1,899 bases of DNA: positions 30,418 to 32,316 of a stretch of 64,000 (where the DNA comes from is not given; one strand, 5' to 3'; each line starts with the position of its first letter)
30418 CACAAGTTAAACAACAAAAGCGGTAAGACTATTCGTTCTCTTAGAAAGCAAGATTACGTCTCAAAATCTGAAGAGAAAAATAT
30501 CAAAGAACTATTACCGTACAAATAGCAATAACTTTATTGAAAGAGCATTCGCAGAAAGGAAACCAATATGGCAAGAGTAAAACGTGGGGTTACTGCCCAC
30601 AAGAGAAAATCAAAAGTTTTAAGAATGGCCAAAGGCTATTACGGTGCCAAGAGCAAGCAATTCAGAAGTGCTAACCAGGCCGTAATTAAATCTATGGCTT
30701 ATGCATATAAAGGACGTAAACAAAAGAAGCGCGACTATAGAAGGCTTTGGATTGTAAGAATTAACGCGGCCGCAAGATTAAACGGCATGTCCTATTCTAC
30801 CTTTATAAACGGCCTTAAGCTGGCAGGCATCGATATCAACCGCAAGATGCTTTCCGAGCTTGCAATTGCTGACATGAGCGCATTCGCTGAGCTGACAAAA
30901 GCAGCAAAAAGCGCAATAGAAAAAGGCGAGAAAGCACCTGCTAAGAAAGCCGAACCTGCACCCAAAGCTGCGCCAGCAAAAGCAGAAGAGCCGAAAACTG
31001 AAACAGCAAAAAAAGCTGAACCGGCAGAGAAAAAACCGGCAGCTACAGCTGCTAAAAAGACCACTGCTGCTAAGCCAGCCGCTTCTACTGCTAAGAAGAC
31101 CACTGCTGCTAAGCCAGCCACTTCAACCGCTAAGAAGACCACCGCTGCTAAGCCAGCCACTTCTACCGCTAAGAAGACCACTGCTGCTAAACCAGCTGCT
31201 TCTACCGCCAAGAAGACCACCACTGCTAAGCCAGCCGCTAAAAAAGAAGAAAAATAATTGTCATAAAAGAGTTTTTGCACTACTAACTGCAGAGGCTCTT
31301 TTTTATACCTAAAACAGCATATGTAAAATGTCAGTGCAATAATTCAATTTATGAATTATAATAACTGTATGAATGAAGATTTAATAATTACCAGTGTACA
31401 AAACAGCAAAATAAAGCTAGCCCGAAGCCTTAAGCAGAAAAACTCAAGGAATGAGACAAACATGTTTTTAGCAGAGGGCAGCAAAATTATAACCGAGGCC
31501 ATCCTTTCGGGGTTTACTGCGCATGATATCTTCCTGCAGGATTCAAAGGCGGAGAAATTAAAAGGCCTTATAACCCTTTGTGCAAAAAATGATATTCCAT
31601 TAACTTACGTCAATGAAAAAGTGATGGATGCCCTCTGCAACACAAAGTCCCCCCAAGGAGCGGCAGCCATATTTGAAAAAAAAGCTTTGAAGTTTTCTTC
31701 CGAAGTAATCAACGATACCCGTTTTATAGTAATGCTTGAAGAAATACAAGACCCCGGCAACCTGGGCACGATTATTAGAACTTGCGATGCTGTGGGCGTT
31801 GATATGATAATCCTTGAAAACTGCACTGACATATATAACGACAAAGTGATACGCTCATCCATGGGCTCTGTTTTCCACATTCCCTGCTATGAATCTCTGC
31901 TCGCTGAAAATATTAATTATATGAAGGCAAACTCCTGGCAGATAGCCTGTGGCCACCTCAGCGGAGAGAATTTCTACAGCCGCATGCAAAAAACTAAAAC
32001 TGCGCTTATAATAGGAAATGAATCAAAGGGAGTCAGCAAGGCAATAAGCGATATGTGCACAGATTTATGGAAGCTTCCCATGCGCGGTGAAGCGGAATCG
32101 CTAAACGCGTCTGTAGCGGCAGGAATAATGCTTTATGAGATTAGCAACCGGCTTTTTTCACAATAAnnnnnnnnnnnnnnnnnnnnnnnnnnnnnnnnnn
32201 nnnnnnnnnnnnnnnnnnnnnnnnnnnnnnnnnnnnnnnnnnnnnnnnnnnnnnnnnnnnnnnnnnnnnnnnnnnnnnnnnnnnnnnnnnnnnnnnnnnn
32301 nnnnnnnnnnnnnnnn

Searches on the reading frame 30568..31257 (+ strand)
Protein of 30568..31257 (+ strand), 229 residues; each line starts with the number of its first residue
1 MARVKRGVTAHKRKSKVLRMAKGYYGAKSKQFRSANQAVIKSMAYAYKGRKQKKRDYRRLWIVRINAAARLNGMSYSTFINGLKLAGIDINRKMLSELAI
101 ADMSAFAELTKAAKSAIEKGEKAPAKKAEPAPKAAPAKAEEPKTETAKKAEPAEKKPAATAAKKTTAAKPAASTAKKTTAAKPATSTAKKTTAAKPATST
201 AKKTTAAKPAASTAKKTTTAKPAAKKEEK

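Call 12: find_encoding_contigs(protein=window:30568-31257:+, flank=10000, max_places=10)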
Protein window:30568-31257:+ (229 aa): 2 contigs read that carry it; 2 places shown.
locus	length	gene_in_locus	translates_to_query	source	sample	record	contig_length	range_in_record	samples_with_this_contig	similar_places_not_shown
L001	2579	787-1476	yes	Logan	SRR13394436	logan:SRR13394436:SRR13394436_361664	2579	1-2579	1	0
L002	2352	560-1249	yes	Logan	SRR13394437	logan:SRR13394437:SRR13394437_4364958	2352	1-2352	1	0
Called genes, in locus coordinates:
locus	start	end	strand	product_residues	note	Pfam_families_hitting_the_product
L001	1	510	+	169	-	?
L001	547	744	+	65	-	PF01632:Ribosomal_L35p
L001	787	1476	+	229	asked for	PF00453:Ribosomal_L20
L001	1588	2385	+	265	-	PF22435:MRM3-like_sub_bind, PF08032:SpoU_sub_bind, PF00588:SpoU_methylase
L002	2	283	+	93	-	?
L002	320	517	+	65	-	PF01632:Ribosomal_L35p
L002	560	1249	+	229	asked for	PF00453:Ribosomal_L20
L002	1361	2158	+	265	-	PF22435:MRM3-like_sub_bind, PF08032:SpoU_sub_bind, PF00588:SpoU_methylase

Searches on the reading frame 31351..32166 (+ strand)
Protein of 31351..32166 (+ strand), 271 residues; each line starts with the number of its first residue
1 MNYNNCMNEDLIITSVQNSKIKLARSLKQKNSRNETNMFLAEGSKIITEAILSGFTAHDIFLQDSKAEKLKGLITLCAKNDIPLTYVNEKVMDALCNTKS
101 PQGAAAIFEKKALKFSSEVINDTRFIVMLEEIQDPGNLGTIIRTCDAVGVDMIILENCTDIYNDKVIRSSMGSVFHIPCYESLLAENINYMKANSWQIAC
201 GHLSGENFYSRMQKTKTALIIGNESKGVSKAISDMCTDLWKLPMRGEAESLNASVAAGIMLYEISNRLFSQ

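Call 10: find_encoding_contigs(protein=window:31351-32166:+, flank=10000, max_places=10)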
Protein window:31351-32166:+ (271 aa): no gene with exactly this product is on record in the collection.

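Call 24: find_homologous_proteins(query=window:31369-32166:+, max_evalue=1e-30)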
Query window:31369-32166:+ (265 aa): 2897 proteins with E <= 1e-30 among 8000 candidates; the best 120 are listed.
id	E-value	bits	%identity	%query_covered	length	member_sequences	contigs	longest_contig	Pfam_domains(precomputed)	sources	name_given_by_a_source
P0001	1.6e-169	579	100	100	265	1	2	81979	PF08032.18,PF22435.2,PF00588.25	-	-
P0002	4.0e-103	362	62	99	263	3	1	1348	PF08032.18,PF22435.2,PF00588.25,PF04705.19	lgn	-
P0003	5.2e-103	362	62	98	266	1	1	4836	PF08032.18,PF22435.2,PF00588.25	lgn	-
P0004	2.0e-102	360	62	98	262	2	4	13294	PF08032.18,PF22435.2,PF00588.25,PF04705.19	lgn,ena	-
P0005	2.4e-101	356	64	97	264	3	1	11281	PF08032.18,PF22435.2,PF00588.25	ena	-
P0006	6.4e-100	351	60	97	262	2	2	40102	PF08032.18,PF22435.2,PF00588.25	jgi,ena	-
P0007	2.5e-99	350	59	99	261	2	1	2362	PF08032.18,PF22435.2,PF00588.25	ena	-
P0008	7.3e-99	348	61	98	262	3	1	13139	PF08032.18,PF22435.2,PF00588.25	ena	-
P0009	2.1e-98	347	58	98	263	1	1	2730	PF08032.18,PF22435.2,PF00588.25,PF04705.19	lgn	-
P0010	2.3e-97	343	58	99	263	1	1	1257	PF08032.18,PF22435.2,PF00588.25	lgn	-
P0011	1.1e-96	341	60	97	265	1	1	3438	PF08032.18,PF22435.2,PF00588.25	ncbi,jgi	-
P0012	4.3e-96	339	59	97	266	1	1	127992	PF08032.18,PF22435.2,PF00588.25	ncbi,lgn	ncbi:MAG: RNA methyltransferase [Eubacteriales bacterium]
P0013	7.3e-95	335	59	99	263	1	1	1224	PF08032.18,PF22435.2,PF00588.25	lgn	-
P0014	2.7e-93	330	58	97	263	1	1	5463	PF08032.18,PF22435.2,PF00588.25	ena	-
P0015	1.3e-81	292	52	99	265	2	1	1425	PF08032.18,PF22435.2,PF00588.25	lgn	-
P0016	9.1e-74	266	49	98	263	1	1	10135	PF08032.18,PF22435.2,PF00588.25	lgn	-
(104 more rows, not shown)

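Call 25: find_encoding_contigs(protein=P0012, flank=10000, max_places=4)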
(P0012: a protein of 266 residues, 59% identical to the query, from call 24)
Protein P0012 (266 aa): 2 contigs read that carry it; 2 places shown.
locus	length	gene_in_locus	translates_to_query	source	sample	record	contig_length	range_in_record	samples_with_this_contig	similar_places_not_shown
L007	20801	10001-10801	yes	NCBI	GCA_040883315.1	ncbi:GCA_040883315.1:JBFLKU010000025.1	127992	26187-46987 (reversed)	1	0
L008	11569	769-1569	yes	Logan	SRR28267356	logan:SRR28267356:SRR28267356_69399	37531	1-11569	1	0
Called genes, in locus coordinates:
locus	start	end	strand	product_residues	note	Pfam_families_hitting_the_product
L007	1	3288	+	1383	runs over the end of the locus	PF05737:Collagen_bind (weak), PF11974:bMG3 (faint), PF13620:CarboxypepD_reg (faint), PF17802:SpaA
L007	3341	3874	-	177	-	PF01558:POR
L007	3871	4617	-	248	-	PF02775:TPP_enzyme_C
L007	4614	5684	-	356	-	PF01855:POR_N, PF02780:Transketolase_C (weak), PF17147:PFOR_II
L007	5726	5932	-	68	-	PF12797:Fer4_2 (weak), PF12837:Fer4_6 (weak), PF13237:Fer4_10, PF14697:Fer4_21 (weak), PF00037:Fer4 (weak), PF13459:Fer4_15 (faint), PF13187:Fer4_9 (weak), PF12838:Fer4_7 (weak)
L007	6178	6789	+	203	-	-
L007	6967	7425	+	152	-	-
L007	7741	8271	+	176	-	PF05198:IF3_N, PF00707:IF3_C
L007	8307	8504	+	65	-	PF01632:Ribosomal_L35p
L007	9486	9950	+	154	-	PF12844:HTH_19, PF01381:HTH_3, PF13443:HTH_26 (weak), PF13560:HTH_31 (weak)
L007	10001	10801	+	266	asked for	PF22435:MRM3-like_sub_bind, PF08032:SpoU_sub_bind, PF00588:SpoU_methylase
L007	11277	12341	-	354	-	PF00144:Beta-lactamase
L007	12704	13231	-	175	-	PF04892:VanZ-LLP1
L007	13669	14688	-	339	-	PF10004:DUF2247, PF14106:DUF4279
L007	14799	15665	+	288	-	PF00781:DAGK_cat, PF19279:YegS_C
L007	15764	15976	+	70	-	PF08984:DUF1858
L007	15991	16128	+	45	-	PF00301:Rubredoxin, PF21349:RUBY_RBDX (weak)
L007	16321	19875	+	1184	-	PF02463:SMC_N, PF13175:AAA_15, PF13304:AAA_21 (weak), PF13476:AAA_23, PF13555:AAA_29 (weak), PF06470:SMC_hinge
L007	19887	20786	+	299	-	PF02881:SRP54_N, PF06414:Zeta_toxin (weak), PF00448:SRP54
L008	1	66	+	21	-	?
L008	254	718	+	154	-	PF12844:HTH_19, PF01381:HTH_3, PF13443:HTH_26 (weak), PF13560:HTH_31 (weak)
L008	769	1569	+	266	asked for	PF22435:MRM3-like_sub_bind, PF08032:SpoU_sub_bind, PF00588:SpoU_methylase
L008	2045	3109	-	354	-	PF00144:Beta-lactamase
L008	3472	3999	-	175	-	PF04892:VanZ-LLP1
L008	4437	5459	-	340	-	PF10004:DUF2247, PF14106:DUF4279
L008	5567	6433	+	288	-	PF00781:DAGK_cat, PF19279:YegS_C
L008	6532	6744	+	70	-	PF08984:DUF1858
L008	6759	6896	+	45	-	PF00301:Rubredoxin, PF21349:RUBY_RBDX (weak)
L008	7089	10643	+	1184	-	PF02463:SMC_N, PF13175:AAA_15, PF13304:AAA_21 (weak), PF13476:AAA_23, PF13555:AAA_29 (weak), PF06470:SMC_hinge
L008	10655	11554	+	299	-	PF02881:SRP54_N, PF06414:Zeta_toxin (weak), PF00448:SRP54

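Call 26: find_encoding_contigs(protein=P0006, flank=10000, max_places=4)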
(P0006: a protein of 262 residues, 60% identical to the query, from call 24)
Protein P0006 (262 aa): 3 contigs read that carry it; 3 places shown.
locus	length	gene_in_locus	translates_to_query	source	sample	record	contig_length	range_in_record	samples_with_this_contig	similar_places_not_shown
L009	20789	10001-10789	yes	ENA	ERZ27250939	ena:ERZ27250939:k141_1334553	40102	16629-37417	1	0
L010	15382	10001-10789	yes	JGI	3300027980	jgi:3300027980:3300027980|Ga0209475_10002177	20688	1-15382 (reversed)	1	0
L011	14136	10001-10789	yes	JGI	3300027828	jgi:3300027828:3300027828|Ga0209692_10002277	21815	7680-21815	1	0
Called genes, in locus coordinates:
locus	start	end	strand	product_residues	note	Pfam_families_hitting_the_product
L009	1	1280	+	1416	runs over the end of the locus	PF17210:SdrD_B (faint), PF05737:Collagen_bind (weak), PF17802:SpaA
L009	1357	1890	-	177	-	PF01558:POR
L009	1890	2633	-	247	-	PF02775:TPP_enzyme_C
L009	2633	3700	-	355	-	PF01855:POR_N, PF02780:Transketolase_C (weak), PF17147:PFOR_II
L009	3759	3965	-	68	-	PF12797:Fer4_2 (weak), PF12837:Fer4_6 (weak), PF13237:Fer4_10, PF14697:Fer4_21 (faint), PF25160:LdpA_Fe-S-bd (faint), PF00037:Fer4 (weak), PF12838:Fer4_7, PF13187:Fer4_9 (weak), +3 more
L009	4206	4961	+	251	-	PF01551:Peptidase_M23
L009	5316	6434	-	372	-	PF03816:LytR_cpsA_psr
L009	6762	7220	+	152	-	-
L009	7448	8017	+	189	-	PF05198:IF3_N, PF00707:IF3_C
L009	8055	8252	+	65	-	PF01632:Ribosomal_L35p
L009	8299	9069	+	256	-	-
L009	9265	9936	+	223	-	PF12844:HTH_19, PF13443:HTH_26 (weak), PF13560:HTH_31 (weak), PF01381:HTH_3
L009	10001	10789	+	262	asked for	PF22435:MRM3-like_sub_bind, PF08032:SpoU_sub_bind, PF00588:SpoU_methylase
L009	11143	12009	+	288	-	PF00781:DAGK_cat, PF19279:YegS_C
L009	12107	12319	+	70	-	PF08984:DUF1858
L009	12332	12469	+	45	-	PF00301:Rubredoxin, PF21349:RUBY_RBDX (weak)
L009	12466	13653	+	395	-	PF00753:Lactamase_B, PF19583:ODP, PF00258:Flavodoxin_1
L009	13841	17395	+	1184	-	PF02463:SMC_N, PF13304:AAA_21 (weak), PF13476:AAA_23, PF13555:AAA_29 (weak), PF24161:CCDC39 (weak), PF06470:SMC_hinge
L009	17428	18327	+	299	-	PF02881:SRP54_N, PF13401:AAA_22 (faint), PF06414:Zeta_toxin (weak), PF00448:SRP54, PF09848:SLFN-g3_helicase (weak)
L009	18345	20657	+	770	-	PF02190:LON_substr_bdg, PF00004:AAA, PF07728:AAA_5, PF22667:Lon_lid, PF05362:Lon_C, PF13541:ChlI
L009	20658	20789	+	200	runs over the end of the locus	PF03193:RsgA_GTPase (weak), PF01926:MMR_HSR1, PF02421:FeoB_N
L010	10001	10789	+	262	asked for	PF22435:MRM3-like_sub_bind, PF08032:SpoU_sub_bind, PF00588:SpoU_methylase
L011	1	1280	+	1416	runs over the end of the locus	PF17210:SdrD_B (faint), PF05737:Collagen_bind (weak), PF11974:bMG3 (faint), PF17802:SpaA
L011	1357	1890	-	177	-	PF01558:POR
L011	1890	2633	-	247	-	PF02775:TPP_enzyme_C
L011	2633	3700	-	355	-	PF01855:POR_N, PF02780:Transketolase_C (weak), PF17147:PFOR_II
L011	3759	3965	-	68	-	PF12797:Fer4_2 (weak), PF12837:Fer4_6 (weak), PF13237:Fer4_10, PF14697:Fer4_21 (faint), PF25160:LdpA_Fe-S-bd (faint), PF00037:Fer4 (weak), PF12838:Fer4_7, PF13187:Fer4_9 (weak), +3 more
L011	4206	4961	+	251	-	PF01551:Peptidase_M23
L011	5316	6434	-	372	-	PF03816:LytR_cpsA_psr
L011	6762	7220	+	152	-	-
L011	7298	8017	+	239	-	PF05198:IF3_N, PF00707:IF3_C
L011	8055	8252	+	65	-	PF01632:Ribosomal_L35p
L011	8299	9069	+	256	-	-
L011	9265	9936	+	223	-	PF12844:HTH_19, PF13443:HTH_26 (weak), PF13560:HTH_31 (weak), PF01381:HTH_3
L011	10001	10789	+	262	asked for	PF22435:MRM3-like_sub_bind, PF08032:SpoU_sub_bind, PF00588:SpoU_methylase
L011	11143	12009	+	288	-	PF00781:DAGK_cat, PF19279:YegS_C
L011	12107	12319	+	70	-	PF08984:DUF1858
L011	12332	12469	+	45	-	PF00301:Rubredoxin, PF21349:RUBY_RBDX (weak)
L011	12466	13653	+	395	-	PF00753:Lactamase_B, PF19583:ODP, PF00258:Flavodoxin_1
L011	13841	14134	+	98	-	?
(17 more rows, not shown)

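Call 33: find_encoding_contigs(protein=P0004, flank=10000, max_places=6)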
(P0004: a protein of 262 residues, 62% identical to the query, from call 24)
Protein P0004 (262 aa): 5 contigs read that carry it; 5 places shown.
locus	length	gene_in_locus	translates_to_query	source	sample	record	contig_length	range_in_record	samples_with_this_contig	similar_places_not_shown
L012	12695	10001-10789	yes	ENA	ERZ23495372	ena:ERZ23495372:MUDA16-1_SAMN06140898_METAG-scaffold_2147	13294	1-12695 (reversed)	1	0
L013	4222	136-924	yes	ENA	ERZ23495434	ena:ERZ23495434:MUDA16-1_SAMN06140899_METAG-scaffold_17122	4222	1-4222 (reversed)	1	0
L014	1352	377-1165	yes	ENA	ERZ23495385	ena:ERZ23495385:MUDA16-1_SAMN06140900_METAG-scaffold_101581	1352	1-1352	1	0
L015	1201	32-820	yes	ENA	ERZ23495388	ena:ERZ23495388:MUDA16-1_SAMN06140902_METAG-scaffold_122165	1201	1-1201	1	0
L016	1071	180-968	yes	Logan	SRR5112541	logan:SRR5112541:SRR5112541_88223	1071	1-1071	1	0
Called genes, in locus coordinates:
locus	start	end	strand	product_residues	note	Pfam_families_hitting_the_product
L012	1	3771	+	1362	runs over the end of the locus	PF05737:Collagen_bind (weak), PF17802:SpaA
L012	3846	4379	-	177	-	PF01558:POR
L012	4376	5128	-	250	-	PF02775:TPP_enzyme_C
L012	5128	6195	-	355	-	PF01855:POR_N, PF02780:Transketolase_C, PF17147:PFOR_II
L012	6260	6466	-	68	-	PF12797:Fer4_2 (weak), PF12837:Fer4_6 (weak), PF13237:Fer4_10, PF14697:Fer4_21 (weak), PF25160:LdpA_Fe-S-bd (faint), PF00037:Fer4, PF12838:Fer4_7 (weak), PF13187:Fer4_9 (weak), +3 more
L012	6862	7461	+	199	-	-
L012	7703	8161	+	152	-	PF04525:LOR (weak)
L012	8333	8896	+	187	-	PF05198:IF3_N, PF00707:IF3_C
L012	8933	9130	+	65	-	PF01632:Ribosomal_L35p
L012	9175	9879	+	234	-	PF00453:Ribosomal_L20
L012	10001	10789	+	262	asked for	PF04705:TSNR_N (faint), PF22435:MRM3-like_sub_bind, PF08032:SpoU_sub_bind, PF00588:SpoU_methylase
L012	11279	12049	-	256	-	-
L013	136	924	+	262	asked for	PF04705:TSNR_N (faint), PF22435:MRM3-like_sub_bind, PF08032:SpoU_sub_bind, PF00588:SpoU_methylase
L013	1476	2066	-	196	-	PF00583:Acetyltransf_1, PF13673:Acetyltransf_10 (faint), PF13508:Acetyltransf_7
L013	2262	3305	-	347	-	PF01380:SIS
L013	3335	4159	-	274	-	PF00528:BPD_transp_1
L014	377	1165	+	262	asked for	PF04705:TSNR_N (faint), PF22435:MRM3-like_sub_bind, PF08032:SpoU_sub_bind, PF00588:SpoU_methylase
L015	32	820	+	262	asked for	PF04705:TSNR_N (faint), PF22435:MRM3-like_sub_bind, PF08032:SpoU_sub_bind, PF00588:SpoU_methylase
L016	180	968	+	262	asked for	PF04705:TSNR_N (faint), PF22435:MRM3-like_sub_bind, PF08032:SpoU_sub_bind, PF00588:SpoU_methylase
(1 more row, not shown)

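Call 34: find_encoding_contigs(protein=P0008, flank=10000, max_places=6)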
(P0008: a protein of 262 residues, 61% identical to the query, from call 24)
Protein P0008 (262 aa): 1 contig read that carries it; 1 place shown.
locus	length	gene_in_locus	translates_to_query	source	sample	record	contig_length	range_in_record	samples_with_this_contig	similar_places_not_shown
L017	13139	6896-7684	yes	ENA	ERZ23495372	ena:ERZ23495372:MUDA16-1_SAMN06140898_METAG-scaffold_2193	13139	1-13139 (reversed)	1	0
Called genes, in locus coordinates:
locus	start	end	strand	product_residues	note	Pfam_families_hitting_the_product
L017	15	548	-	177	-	PF01558:POR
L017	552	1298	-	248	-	PF02775:TPP_enzyme_C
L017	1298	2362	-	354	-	PF01855:POR_N, PF02780:Transketolase_C (weak), PF17147:PFOR_II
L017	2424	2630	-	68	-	PF12797:Fer4_2 (weak), PF12837:Fer4_6 (weak), PF13183:Fer4_8 (faint), PF13237:Fer4_10, PF14697:Fer4_21 (weak), PF00037:Fer4 (weak), PF12838:Fer4_7, PF13187:Fer4_9 (weak), +1 more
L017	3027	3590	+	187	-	-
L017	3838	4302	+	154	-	-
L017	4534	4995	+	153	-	PF04525:LOR (weak)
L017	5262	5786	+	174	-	PF05198:IF3_N, PF00707:IF3_C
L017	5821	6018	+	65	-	PF01632:Ribosomal_L35p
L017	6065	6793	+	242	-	PF00453:Ribosomal_L20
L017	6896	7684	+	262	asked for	PF22435:MRM3-like_sub_bind, PF08032:SpoU_sub_bind, PF00588:SpoU_methylase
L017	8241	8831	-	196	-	PF00583:Acetyltransf_1, PF13673:Acetyltransf_10 (faint), PF13508:Acetyltransf_7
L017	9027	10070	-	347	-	PF01380:SIS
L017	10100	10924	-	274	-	PF00528:BPD_transp_1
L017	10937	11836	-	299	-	PF00528:BPD_transp_1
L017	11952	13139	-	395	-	?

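Call 47: find_encoding_contigs(protein=P0005, flank=10000, max_places=6)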
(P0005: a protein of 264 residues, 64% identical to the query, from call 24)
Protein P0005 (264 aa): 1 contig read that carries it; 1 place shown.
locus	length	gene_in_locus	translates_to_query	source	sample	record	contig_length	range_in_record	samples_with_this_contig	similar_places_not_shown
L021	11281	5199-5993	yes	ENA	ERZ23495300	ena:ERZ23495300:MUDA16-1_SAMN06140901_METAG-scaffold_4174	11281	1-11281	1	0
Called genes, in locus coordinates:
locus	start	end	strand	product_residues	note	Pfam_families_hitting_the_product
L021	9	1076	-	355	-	PF01855:POR_N, PF02780:Transketolase_C, PF17147:PFOR_II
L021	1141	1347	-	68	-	PF12797:Fer4_2 (weak), PF12837:Fer4_6 (weak), PF13237:Fer4_10, PF25160:LdpA_Fe-S-bd (faint), PF00037:Fer4, PF14697:Fer4_21, PF12838:Fer4_7, PF13187:Fer4_9 (weak), +2 more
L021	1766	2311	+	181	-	-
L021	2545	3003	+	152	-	PF04525:LOR (weak)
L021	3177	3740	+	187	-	PF05198:IF3_N, PF00707:IF3_C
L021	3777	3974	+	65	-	PF01632:Ribosomal_L35p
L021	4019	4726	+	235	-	-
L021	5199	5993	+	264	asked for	PF22435:MRM3-like_sub_bind, PF08032:SpoU_sub_bind, PF00588:SpoU_methylase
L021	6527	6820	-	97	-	PF13508:Acetyltransf_7 (weak), PF00583:Acetyltransf_1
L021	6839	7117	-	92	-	-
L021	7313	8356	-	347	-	PF01380:SIS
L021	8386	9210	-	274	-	PF00528:BPD_transp_1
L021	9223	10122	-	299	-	PF00528:BPD_transp_1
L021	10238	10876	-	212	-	PF01547:SBP_bac_1, PF13416:SBP_bac_8 (weak)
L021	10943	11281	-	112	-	?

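Call 48: find_encoding_contigs(protein=P0016, flank=10000, max_places=6)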
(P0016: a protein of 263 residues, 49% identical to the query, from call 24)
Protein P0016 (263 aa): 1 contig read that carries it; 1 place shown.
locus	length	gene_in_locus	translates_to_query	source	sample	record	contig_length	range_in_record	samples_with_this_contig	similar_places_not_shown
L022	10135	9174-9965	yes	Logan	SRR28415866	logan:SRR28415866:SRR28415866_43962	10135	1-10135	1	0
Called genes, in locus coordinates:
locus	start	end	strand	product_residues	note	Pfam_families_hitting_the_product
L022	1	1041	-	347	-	?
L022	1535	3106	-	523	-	-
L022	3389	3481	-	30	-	-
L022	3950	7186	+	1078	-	PF08455:SNF2_assoc, PF00176:SNF2-rel_dom, PF04851:ResIII, PF00271:Helicase_C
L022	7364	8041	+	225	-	PF02965:Met_synt_B12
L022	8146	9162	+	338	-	PF08240:ADH_N, PF16912:Glu_dehyd_C, PF00107:ADH_zinc_N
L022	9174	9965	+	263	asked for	PF22435:MRM3-like_sub_bind, PF08032:SpoU_sub_bind (weak), PF00588:SpoU_methylase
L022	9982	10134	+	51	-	?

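Call 57: find_homologous_proteins(query=L017:10937-11836:-, max_evalue=1e-60)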
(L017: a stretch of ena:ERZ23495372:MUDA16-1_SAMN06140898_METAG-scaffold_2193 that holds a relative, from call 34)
Query L017:10937-11836:- (299 aa): 88 proteins with E <= 1e-60 among 5372 candidates.
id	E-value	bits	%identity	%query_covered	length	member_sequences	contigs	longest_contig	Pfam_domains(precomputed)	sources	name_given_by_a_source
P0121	2.2e-185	633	100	100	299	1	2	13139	PF00528.28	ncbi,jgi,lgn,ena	-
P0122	4.4e-159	547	100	86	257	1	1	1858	PF00528.28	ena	-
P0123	2.4e-142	492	75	100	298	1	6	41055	PF00528.28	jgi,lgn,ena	-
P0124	4.1e-135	468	71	99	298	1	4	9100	PF00528.28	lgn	-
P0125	1.6e-134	466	71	99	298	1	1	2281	PF00528.28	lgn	-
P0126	2.8e-130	452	69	100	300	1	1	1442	PF00528.28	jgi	-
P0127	6.4e-128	444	67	100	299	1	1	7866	PF00528.28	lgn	-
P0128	6.3e-124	431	64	99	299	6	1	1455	PF00528.28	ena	-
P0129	3.7e-123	429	64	98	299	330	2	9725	PF00528.28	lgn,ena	-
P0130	5.4e-122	425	61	100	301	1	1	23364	PF00528.28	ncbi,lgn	-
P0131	2.5e-119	416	63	99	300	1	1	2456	PF00528.28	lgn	-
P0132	3.4e-117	409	62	97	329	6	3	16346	PF00528.28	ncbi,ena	-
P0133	1.4e-115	404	63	96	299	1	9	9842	PF00528.28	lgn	-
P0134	5.1e-115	402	64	94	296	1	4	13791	PF00528.28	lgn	-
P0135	8.7e-115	401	63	94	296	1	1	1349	PF00528.28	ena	-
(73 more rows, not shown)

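Call 58: find_encoding_contigs(protein=P0014, flank=10000, max_places=6)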
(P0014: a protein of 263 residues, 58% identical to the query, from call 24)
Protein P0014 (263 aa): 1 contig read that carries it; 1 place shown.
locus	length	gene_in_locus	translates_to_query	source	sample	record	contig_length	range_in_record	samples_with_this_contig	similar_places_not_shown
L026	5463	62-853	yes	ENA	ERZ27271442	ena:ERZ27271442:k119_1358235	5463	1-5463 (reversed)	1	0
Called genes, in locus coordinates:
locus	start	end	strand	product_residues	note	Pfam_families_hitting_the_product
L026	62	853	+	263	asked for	PF22435:MRM3-like_sub_bind, PF08032:SpoU_sub_bind, PF00588:SpoU_methylase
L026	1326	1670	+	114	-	-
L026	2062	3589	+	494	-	PF00144:Beta-lactamase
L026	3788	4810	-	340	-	PF00144:Beta-lactamase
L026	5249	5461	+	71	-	?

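Call 73: search_protein_families(library=pfam, proteins=[L012:11279-12049:-, L026:1326-1670:+], max_evalue=0.01)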
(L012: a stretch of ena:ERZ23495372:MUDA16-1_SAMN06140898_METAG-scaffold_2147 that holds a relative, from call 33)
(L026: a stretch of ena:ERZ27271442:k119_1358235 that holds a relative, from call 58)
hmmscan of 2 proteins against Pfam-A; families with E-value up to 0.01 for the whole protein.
L012:11279-12049:- (256 aa): 0 families

L026:1326-1670:+ (114 aa): 1 family
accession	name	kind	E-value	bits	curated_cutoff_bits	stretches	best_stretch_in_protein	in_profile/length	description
PF12675.12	DUF3795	-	0.00054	20.8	22.6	0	6-69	2-81/83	Protein of unknown function (DUF3795)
